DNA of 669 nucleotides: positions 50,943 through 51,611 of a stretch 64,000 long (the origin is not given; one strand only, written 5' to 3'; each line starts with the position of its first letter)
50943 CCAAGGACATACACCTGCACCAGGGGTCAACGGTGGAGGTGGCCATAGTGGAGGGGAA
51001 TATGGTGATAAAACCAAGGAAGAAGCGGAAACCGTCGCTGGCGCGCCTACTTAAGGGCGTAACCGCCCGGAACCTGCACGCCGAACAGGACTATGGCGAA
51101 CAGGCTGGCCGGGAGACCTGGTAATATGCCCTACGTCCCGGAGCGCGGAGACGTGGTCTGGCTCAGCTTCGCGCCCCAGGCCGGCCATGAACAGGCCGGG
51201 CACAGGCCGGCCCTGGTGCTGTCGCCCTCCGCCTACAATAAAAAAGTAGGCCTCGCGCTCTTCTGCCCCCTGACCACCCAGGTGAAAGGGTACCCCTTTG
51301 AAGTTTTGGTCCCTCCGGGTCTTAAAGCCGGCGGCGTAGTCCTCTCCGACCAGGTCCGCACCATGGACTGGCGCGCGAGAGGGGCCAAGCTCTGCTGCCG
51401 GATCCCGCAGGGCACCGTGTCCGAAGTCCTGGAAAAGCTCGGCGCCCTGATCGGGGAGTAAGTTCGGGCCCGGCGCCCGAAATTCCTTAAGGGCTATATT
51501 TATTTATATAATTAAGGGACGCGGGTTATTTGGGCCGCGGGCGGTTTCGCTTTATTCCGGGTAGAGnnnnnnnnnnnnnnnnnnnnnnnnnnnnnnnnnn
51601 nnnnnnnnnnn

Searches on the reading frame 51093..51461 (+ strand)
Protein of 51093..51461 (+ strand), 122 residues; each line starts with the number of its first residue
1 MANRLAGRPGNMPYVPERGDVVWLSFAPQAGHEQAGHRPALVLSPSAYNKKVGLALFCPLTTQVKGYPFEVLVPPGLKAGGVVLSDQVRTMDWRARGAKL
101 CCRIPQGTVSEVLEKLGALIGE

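Call 97: search_protein_families(library=pfam, proteins=[window:51093-51461:+], max_evalue=0.01)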
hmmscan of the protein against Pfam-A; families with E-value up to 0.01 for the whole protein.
window:51093-51461:+ (122 aa): 1 family
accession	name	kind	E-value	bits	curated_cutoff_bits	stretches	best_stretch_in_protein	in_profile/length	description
PF02452.23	PemK_toxin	-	1.2e-26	93.5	23.1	1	17-118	1-107/109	PemK-like, MazF-like toxin of type II toxin-antitoxin system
